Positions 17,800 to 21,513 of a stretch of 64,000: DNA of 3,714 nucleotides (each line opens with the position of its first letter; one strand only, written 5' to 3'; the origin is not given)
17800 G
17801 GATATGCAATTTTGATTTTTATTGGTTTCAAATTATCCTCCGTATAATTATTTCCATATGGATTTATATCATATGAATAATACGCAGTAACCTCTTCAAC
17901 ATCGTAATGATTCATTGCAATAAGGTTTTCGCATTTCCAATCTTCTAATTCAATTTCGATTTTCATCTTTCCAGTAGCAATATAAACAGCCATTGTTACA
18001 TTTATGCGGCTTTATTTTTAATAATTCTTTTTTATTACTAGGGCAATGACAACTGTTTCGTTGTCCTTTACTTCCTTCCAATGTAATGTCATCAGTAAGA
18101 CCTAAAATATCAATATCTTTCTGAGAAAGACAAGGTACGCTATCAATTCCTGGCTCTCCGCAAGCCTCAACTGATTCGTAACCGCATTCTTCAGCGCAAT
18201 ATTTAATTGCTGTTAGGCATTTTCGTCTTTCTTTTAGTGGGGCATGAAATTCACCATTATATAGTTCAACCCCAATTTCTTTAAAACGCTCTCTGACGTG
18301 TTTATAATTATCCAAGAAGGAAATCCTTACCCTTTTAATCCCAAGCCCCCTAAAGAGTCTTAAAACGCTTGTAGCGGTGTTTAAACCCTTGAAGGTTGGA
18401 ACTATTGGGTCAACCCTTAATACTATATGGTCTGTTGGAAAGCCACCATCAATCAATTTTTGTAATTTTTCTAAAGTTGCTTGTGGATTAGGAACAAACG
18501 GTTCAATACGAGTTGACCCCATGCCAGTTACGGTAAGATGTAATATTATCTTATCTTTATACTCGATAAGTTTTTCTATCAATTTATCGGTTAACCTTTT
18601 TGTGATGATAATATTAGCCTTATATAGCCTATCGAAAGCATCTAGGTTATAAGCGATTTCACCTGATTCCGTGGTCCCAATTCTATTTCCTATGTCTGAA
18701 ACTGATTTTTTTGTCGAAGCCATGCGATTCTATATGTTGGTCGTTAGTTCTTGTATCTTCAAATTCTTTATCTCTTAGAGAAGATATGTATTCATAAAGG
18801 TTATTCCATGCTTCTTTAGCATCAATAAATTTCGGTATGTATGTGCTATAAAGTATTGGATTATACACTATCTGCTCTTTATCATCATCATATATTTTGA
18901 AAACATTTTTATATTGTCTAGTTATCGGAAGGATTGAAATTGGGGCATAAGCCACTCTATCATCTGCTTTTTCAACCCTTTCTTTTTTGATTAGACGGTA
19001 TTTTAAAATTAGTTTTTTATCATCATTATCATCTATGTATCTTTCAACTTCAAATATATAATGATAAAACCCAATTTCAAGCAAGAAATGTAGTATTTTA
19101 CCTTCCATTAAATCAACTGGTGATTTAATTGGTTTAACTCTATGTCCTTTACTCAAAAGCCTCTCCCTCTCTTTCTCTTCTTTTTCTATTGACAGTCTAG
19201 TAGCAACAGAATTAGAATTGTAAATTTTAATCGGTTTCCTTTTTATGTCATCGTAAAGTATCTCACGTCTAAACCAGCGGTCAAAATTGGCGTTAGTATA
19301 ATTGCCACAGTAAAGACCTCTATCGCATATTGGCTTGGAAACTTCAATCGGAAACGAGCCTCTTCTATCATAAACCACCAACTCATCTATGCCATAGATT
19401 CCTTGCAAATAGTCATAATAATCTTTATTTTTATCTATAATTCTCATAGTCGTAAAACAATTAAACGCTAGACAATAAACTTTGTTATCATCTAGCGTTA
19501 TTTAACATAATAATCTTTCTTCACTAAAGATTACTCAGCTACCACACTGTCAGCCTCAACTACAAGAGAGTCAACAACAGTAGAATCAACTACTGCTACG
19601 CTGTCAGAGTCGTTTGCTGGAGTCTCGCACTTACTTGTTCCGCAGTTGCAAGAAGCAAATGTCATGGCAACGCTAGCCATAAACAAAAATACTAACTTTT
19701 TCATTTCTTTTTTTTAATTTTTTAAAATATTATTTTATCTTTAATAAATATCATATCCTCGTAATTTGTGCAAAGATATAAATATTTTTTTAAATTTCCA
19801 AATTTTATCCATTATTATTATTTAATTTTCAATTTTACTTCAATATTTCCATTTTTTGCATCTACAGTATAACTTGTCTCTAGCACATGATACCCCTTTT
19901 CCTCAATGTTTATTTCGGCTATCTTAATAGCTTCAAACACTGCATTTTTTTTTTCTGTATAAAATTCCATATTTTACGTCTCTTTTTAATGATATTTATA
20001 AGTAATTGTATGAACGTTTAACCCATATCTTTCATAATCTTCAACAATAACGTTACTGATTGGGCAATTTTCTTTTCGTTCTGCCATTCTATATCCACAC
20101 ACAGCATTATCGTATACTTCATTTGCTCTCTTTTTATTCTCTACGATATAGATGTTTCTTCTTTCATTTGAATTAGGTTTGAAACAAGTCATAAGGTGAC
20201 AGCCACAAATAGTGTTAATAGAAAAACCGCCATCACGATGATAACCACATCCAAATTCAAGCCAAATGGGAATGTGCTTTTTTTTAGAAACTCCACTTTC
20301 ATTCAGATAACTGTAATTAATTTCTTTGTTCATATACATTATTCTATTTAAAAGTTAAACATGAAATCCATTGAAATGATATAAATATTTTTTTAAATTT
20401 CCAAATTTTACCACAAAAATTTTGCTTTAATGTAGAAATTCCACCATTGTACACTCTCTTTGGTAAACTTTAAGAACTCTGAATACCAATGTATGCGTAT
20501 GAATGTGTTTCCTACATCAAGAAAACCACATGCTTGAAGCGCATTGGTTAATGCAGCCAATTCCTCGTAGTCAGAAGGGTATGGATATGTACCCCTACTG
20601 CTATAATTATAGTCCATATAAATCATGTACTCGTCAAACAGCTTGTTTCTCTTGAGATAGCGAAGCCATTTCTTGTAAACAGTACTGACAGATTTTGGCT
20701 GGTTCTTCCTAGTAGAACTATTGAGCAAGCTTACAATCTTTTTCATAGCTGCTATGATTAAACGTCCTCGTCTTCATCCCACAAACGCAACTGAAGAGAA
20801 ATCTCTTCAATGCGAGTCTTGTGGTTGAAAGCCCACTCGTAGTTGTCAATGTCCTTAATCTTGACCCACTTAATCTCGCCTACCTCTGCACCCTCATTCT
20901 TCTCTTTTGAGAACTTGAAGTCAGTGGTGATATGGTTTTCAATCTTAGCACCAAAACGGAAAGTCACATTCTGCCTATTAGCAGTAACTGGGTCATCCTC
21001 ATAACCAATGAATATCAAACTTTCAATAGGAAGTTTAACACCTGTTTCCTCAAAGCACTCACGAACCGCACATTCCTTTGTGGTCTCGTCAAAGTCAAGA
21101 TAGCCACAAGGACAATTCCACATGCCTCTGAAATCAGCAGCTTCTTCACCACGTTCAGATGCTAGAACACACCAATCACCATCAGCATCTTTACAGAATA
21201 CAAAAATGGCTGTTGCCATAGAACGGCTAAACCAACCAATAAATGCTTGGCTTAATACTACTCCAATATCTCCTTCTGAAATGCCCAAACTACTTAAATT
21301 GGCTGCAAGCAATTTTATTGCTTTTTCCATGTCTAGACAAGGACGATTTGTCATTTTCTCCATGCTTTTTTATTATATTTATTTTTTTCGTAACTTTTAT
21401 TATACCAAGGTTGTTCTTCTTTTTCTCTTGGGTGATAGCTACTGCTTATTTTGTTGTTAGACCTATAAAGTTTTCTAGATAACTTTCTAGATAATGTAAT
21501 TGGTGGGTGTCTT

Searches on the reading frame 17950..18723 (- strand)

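Call 77: search_protein_families(library=phrogs, proteins=[window:17950-18723:-], max_evalue=0.01)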
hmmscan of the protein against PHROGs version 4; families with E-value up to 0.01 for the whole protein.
window:17950-18723:- (257 aa): 1 family
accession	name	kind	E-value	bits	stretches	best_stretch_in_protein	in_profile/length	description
phrog_13321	-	unknown function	2.3e-06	28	1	44-156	141-250/307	-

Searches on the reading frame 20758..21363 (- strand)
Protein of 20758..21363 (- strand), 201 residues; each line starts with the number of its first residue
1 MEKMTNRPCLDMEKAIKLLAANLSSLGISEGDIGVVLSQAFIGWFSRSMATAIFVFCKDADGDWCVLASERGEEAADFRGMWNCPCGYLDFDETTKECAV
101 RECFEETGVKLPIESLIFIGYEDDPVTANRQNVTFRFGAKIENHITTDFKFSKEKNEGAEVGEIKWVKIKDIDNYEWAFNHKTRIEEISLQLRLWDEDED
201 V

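Call 77: search_protein_families(library=phrogs, proteins=[window:20758-21363:-], max_evalue=0.01)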
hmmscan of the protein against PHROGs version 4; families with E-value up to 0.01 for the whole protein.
window:20758-21363:- (201 aa): 5 families
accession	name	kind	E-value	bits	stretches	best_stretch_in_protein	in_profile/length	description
phrog_1198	-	other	5.5e-17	63.3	1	66-183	51-161/253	MutT/NUDIX hydrolase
phrog_1185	-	other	2.1e-07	31.7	1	82-175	181-276/301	nudix hydrolase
phrog_10313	-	other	5.1e-07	30.6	1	50-172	13-121/159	nudix hydrolase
phrog_19657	-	other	0.00053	21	1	79-167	58-145/176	nudix hydrolase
phrog_25541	-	unknown function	0.0013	19.3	1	74-117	92-133/210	-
